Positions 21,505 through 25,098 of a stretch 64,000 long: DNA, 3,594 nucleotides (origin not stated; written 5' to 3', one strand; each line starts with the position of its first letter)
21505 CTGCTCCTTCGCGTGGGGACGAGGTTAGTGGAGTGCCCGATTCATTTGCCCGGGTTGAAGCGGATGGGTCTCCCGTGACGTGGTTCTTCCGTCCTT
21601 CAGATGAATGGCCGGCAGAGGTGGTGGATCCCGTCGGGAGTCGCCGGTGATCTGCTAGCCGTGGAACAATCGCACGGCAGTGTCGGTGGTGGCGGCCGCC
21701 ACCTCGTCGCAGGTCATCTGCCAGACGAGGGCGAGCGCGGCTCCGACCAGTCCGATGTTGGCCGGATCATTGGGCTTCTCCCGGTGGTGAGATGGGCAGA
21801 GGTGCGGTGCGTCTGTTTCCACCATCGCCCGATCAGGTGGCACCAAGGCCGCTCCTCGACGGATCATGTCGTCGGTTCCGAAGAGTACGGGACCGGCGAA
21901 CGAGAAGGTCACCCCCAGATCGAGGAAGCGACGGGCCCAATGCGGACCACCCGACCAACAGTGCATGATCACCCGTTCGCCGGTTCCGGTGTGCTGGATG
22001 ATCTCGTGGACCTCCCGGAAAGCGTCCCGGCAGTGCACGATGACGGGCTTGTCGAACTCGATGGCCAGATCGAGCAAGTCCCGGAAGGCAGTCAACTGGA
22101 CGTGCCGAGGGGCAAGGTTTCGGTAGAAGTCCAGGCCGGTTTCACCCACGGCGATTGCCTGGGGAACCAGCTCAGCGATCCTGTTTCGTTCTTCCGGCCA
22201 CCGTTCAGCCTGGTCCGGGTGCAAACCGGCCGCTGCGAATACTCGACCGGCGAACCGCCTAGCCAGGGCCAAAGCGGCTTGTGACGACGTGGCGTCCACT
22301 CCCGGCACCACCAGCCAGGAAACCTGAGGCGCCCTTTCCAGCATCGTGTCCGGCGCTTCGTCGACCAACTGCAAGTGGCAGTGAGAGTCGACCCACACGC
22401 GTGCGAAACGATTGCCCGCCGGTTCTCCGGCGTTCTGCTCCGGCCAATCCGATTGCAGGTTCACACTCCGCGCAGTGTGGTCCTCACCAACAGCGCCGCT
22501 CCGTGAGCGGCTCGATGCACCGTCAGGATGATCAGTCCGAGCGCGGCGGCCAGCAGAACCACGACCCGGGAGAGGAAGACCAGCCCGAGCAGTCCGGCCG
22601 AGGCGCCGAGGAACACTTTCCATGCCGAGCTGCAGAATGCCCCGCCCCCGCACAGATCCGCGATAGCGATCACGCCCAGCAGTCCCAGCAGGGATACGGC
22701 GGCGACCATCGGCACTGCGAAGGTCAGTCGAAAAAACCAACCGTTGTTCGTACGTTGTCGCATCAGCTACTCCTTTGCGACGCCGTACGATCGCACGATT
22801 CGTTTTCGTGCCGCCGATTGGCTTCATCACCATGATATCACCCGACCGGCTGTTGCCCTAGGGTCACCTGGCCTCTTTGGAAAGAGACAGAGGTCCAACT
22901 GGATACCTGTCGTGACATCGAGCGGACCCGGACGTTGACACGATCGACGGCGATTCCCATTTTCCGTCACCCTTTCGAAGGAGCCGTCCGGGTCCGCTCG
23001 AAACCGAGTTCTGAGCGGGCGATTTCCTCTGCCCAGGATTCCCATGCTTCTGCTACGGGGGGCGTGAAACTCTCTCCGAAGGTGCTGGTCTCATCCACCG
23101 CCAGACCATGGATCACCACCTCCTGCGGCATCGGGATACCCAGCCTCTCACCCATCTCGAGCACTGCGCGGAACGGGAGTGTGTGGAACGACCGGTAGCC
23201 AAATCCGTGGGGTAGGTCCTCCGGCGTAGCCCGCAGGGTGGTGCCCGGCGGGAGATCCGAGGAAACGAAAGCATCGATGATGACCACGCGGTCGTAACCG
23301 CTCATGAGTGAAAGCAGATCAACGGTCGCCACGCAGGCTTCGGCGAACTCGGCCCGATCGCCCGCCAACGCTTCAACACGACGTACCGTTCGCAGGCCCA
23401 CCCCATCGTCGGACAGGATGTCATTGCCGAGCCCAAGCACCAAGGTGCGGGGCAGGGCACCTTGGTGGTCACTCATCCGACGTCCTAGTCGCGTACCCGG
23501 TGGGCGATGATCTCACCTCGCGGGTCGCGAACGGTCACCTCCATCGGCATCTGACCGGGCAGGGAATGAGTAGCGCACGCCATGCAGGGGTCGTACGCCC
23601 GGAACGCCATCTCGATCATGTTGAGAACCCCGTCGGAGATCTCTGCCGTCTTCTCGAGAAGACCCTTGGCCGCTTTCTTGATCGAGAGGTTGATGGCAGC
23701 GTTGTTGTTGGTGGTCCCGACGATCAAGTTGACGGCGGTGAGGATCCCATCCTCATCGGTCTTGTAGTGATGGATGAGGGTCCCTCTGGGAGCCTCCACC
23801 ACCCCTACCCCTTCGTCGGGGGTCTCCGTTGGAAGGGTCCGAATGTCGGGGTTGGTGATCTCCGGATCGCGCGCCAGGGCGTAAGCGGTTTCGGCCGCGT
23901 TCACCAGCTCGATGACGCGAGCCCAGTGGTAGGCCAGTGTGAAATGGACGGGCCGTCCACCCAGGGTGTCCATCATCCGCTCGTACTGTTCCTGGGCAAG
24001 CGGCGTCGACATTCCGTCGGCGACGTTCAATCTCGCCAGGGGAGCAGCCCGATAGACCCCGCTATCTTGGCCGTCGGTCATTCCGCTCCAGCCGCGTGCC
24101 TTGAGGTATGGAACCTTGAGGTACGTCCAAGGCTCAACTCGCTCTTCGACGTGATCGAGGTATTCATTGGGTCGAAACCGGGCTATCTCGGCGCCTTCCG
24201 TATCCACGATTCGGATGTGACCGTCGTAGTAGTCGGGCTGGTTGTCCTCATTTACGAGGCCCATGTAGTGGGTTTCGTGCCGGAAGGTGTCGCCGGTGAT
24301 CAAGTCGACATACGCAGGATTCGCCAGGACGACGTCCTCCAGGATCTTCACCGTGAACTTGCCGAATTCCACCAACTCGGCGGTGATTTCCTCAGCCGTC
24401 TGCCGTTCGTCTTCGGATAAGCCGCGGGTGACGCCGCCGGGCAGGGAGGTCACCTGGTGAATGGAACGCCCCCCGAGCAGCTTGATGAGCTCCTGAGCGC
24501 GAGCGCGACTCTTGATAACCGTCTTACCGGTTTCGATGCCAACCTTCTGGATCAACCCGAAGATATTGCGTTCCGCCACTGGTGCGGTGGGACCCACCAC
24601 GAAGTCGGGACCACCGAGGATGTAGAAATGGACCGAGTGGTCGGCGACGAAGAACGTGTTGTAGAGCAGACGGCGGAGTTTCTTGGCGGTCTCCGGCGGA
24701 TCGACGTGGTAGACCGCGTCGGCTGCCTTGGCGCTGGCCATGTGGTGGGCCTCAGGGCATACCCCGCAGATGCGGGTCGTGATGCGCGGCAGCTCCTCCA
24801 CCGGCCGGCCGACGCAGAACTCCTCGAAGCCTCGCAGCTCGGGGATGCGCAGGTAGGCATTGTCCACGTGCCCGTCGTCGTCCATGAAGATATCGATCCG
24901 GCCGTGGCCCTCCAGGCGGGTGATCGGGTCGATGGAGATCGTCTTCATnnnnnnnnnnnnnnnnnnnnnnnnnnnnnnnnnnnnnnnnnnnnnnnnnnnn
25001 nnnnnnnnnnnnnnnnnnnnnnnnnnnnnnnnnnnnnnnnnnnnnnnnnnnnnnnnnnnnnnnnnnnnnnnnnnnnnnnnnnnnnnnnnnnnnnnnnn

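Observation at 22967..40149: A 17-kb redox island: group-3c-type [NiFe] hydrogenase (MvhADG) plus a complete but split HdrA/HdrB/HdrC set, EtfAB, and two extra HdrD-type modules, in an actinobacterial chromosome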

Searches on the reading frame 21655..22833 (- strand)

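Call 67: search_protein_families(library=pfam, proteins=[window:21655-22833:-], max_evalue=0.0001)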
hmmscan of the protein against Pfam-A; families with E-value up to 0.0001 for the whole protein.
window:21655-22833:- (392 aa): 1 family
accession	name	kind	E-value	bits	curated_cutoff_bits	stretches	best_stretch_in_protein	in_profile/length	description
PF01026.27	TatD_DNase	-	6.3e-60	203.1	27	1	148-391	1-253/253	TatD related DNase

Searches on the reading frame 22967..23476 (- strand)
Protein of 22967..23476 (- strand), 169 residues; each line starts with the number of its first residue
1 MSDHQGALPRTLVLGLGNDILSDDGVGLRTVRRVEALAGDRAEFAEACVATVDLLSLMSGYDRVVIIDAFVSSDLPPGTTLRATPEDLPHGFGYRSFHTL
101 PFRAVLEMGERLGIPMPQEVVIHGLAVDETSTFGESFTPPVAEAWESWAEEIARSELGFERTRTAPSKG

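Call 5: search_protein_families(library=pfam, proteins=[window:22967-23476:-], max_evalue=0.001)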
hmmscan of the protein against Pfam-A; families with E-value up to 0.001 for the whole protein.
window:22967-23476:- (169 aa): 1 family
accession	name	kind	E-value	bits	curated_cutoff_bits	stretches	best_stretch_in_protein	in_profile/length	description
PF01750.23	HycI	-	8.3e-12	45.5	23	1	49-154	24-129/130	Hydrogenase maturation protease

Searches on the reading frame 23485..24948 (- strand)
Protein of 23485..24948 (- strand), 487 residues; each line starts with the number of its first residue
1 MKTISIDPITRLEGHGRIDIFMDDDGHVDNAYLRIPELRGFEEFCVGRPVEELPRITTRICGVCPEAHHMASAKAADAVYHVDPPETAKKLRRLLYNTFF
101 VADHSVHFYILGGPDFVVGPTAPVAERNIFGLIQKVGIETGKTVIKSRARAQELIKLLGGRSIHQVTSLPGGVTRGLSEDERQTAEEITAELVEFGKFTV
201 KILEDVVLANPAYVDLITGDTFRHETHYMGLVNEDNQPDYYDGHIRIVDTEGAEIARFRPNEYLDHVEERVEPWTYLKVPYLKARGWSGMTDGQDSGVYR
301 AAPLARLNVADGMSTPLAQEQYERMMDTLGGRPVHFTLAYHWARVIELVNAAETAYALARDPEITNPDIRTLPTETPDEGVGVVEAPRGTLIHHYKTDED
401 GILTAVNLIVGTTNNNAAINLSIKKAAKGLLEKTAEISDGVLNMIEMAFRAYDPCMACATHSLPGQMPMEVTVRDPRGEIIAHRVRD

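Call 5: search_protein_families(library=pfam, proteins=[window:23485-24948:-], max_evalue=0.001)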
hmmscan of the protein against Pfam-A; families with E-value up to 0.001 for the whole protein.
window:23485-24948:- (487 aa): 1 family
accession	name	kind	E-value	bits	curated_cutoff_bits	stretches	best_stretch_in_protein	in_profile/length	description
PF00374.24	NiFeSe_Hases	-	1.1e-35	124.1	25.8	2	39-117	1-79/508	Nickel-dependent hydrogenase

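Call 7: search_protein_families(library=ncbifam, proteins=[window:23485-24948:-], max_evalue=0.001)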
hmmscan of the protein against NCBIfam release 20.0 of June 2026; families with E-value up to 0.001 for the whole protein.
window:23485-24948:- (487 aa): 10 families
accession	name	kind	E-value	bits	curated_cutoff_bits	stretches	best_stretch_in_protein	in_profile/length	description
NF041785.2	VhuA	equivalog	4.5e-115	384.5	800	1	1-430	1-416/418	F420-non-reducing hydrogenase Vhu subunit A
NF040828.1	sulfhyd_ShyA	equivalog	4.9e-49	167.3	700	2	4-205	3-196/415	NAD(P)-dependent hydrogenase/sulfhydrogenase 2 subunit alpha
NF033181.1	NiFeSe_hydrog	equivalog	1.1e-48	166.4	600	2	1-121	1-120/507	nickel-dependent hydrogenase large subunit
NF045518.1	H2_NiFeSe_large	exception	7.9e-44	150.3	780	1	3-463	3-482/485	NiFeSe hydrogenase large subunit HysA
TIGR03295.1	frhA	equivalog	2e-40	139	392.5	2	2-205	3-198/412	coenzyme F420 hydrogenase subunit alpha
NF040832.1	sulfhyd_HydA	equivalog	7.8e-33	114.2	880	1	4-461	5-422/426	NADPH-dependent hydrogenase/sulfhydrogenase 1 subunit alpha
NF007778.0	PRK10467.1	equivalog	8.5e-28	97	969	2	2-117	3-117/567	hydrogenase 2 large subunit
NF007550.0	PRK10170.1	equivalog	2.2e-25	89.1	1101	2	4-117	19-132/597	Ni/Fe-hydrogenase large subunit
NF041786.2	VhuU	equivalog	2.7e-09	36.7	70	1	437-463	3-29/45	F420-non-reducing hydrogenase selenoprotein subunit VhuU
NF004739.1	PRK06075.1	equivalog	0.00064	18.6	360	0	137-194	116-174/384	NADH-quinone oxidoreductase subunit D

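Call 8: search_solved_structures(query=window:23485-24948:-, max_evalue=0.001)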
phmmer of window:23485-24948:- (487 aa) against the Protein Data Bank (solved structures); distinct sequences matched with E-value up to 0.001: 70 (the best 60 are shown).
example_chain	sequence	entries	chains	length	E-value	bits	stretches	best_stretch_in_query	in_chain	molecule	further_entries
5odc_F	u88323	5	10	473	3.4e-120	405.3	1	3-463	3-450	Methyl-viologen reducing hydrogenase subunit A | Methyl-viologen reducing hydrogenase, subunit A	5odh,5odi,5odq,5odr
7t2r_D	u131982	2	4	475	2.4e-116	392.6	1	4-487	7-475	NiFe hydrogenase large subunit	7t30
9sw2_F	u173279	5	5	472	2.3e-106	359.7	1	3-481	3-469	F420-non-reducing hydrogenase subunit A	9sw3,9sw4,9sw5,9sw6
5xf9_D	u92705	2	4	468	1.2e-103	350.8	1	3-461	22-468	NAD-reducing hydrogenase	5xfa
9sfi_g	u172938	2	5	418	1.3e-100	340.8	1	3-428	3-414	Coenzyme F420-reducing hydrogenase, alpha subunit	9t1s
5jsu_B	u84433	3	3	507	6.4e-34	120.8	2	3-176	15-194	Periplasmic [NiFeSe] hydrogenase, large subunit, selenocysteine-containing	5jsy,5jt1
5jsh_B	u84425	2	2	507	2.1e-32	115.8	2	3-176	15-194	Periplasmic [NiFeSe] hydrogenase, large subunit, selenocysteine-containing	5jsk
6z8o_B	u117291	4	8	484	5.6e-32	114.4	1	3-176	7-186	Periplasmic [NiFeSe] hydrogenase, large subunit, selenocysteine-containing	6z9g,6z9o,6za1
6ru9_B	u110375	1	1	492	6e-32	114.3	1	3-176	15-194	Periplasmic [NiFeSe] hydrogenase, large subunit, selenocysteine-containing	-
6z8m_B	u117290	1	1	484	1.5e-31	113.1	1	3-176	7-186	Periplasmic [NiFeSe] hydrogenase, large subunit, selenocysteine-containing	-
6rtp_B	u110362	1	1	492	1.5e-31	113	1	3-176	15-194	Periplasmic [NiFeSe] hydrogenase, large subunit, selenocysteine-containing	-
6ruc_B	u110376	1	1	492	1.5e-31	113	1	3-176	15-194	Periplasmic [NiFeSe] hydrogenase, large subunit, selenocysteine-containing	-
3ze6_B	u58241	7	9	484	2e-31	112.6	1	3-176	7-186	PERIPLASMIC [NIFESE] HYDROGENASE, LARGE SUBUNIT, SELENOCYS SELENOCYSTEINE-CONTAINING | PERIPLASMIC [NIFESE] HYDROGENASE, LARGE SUBUNIT, SELENOCYSTEINE-CONTAININ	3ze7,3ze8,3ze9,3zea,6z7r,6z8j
2wpn_B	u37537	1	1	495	2.2e-31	112.5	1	3-176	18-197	PERIPLASMIC [NIFESE] HYDROGENASE, LARGE SUBUNIT, SELENOCYSTEINE-CONTAINING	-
6qgt_A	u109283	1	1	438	1.3e-30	109.9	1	2-206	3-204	F420-reducing hydrogenase, subunit alpha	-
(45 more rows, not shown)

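Call 9: find_encoding_contigs(protein=window:23485-24948:-, flank=10000, max_places=6)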
Protein window:23485-24948:- (487 aa): 2 contigs read that carry it; 2 places shown.
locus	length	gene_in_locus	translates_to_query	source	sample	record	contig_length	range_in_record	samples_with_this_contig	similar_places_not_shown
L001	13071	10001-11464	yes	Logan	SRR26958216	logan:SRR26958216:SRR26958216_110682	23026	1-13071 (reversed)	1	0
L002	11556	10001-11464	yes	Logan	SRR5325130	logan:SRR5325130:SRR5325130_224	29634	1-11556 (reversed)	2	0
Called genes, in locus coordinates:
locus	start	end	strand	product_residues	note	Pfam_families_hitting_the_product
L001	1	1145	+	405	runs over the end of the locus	PF13183:Fer4_8, PF13187:Fer4_9, PF13237:Fer4_10 (weak), PF13534:Fer4_17, PF02754:CCG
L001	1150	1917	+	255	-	PF01012:ETF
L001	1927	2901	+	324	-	PF01012:ETF, PF00766:ETF_alpha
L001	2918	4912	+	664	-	PF12838:Fer4_7 (faint), PF13534:Fer4_17 (faint), PF12797:Fer4_2 (faint), PF13183:Fer4_8, PF13187:Fer4_9, PF13237:Fer4_10, PF02754:CCG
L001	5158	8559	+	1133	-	PF01266:DAO (weak), PF07992:Pyr_redox_2 (weak), PF12831:FAD_oxidored, PF13450:NAD_binding_8 (weak), PF14691:Fer4_20, PF07992:Pyr_redox_2, PF13450:NAD_binding_8, PF14697:Fer4_21, +17 more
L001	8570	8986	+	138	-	PF02662:FlpD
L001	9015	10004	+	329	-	PF01058:Oxidored_q6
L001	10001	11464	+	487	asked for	PF27537:HoxH, PF00374:NiFeSe_Hases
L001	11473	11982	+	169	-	PF01750:HycI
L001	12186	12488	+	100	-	-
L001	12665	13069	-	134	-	?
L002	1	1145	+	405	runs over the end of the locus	PF13183:Fer4_8, PF13187:Fer4_9, PF13237:Fer4_10 (weak), PF13534:Fer4_17, PF02754:CCG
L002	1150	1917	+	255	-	PF01012:ETF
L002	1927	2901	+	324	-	PF01012:ETF, PF00766:ETF_alpha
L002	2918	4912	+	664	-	PF12838:Fer4_7 (faint), PF13534:Fer4_17 (faint), PF12797:Fer4_2 (faint), PF13183:Fer4_8, PF13187:Fer4_9, PF13237:Fer4_10, PF02754:CCG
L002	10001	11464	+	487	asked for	PF27537:HoxH, PF00374:NiFeSe_Hases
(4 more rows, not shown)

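Call 20: list_cluster_members(proteins=[window:23485-24948:-, window:26390-29791:-, window:45597-46661:+, window:47947-49119:+, window:30037-32031:-, window:32048-33022:-, window:39244-40149:+, window:57253-60435:-])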
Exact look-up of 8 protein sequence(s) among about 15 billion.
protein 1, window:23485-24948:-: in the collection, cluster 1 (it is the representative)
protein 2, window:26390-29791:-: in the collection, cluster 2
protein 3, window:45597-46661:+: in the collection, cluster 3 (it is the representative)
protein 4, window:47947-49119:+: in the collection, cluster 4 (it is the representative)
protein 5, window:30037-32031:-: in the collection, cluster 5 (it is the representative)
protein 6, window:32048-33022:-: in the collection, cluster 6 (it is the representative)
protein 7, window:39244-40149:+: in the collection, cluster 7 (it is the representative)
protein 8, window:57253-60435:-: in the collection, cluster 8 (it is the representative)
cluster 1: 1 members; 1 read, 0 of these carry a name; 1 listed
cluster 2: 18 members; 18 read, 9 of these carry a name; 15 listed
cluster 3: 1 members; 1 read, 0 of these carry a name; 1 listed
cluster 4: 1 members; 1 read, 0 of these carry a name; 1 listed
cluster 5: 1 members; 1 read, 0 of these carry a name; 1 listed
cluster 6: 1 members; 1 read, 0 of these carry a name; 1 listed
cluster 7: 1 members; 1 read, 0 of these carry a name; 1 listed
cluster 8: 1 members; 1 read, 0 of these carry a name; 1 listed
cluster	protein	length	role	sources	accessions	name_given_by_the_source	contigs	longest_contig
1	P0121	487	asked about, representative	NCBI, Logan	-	-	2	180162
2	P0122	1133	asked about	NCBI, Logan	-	-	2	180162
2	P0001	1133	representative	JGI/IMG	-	heterodisulfide reductase subunit A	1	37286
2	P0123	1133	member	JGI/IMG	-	heterodisulfide reductase subunit A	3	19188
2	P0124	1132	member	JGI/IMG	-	heterodisulfide reductase subunit A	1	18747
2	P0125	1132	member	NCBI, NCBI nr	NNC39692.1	MAG: FAD-dependent oxidoreductase [Acidimicrobiia bacterium] | FAD-dependent oxidoreductase [Acidimicrobiia bacterium]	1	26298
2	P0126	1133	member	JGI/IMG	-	heterodisulfide reductase subunit A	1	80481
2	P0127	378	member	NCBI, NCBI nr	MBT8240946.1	MAG: FAD-dependent oxidoreductase, partial [Acidimicrobiia bacterium] | FAD-dependent oxidoreductase [Acidimicrobiia bacterium]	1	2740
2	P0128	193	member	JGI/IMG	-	heterodisulfide reductase subunit A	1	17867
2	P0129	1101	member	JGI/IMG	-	heterodisulfide reductase subunit A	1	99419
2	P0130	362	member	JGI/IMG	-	heterodisulfide reductase subunit A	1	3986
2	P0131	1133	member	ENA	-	-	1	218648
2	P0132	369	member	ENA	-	-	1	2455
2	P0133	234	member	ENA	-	-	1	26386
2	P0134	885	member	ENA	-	-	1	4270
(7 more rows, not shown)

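Call 30: find_encoding_contigs(protein=P0131, flank=10000, max_places=2)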
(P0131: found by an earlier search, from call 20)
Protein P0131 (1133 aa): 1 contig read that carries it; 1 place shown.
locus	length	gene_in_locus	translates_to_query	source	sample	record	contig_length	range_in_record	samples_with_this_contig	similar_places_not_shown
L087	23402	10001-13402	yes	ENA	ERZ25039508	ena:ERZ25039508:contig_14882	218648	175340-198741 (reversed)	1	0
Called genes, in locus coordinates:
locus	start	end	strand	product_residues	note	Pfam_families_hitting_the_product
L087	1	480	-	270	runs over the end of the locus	PF02754:CCG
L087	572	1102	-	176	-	PF13237:Fer4_10 (weak), PF13183:Fer4_8, PF13187:Fer4_9 (weak), PF13534:Fer4_17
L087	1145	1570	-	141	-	PF00072:Response_reg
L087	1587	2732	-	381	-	PF00072:Response_reg, PF00512:HisKA, PF02518:HATPase_c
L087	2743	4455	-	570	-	PF00027:cNMP_binding, PF00512:HisKA, PF02518:HATPase_c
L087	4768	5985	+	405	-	PF13484:Fer4_16 (faint), PF13183:Fer4_8, PF13187:Fer4_9, PF13237:Fer4_10 (weak), PF13534:Fer4_17, PF02754:CCG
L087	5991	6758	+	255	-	PF01012:ETF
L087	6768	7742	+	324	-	PF01012:ETF, PF00766:ETF_alpha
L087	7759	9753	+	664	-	PF13534:Fer4_17 (faint), PF12797:Fer4_2 (faint), PF13183:Fer4_8 (weak), PF13187:Fer4_9, PF13237:Fer4_10, PF02754:CCG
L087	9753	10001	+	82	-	-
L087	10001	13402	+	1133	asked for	PF01266:DAO (weak), PF07992:Pyr_redox_2 (weak), PF12831:FAD_oxidored, PF13450:NAD_binding_8 (weak), PF14691:Fer4_20, PF07992:Pyr_redox_2, PF13450:NAD_binding_8, PF12838:Fer4_7, +15 more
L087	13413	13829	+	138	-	PF02662:FlpD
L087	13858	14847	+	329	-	PF01058:Oxidored_q6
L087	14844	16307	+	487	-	PF27537:HoxH, PF00374:NiFeSe_Hases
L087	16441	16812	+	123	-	PF01750:HycI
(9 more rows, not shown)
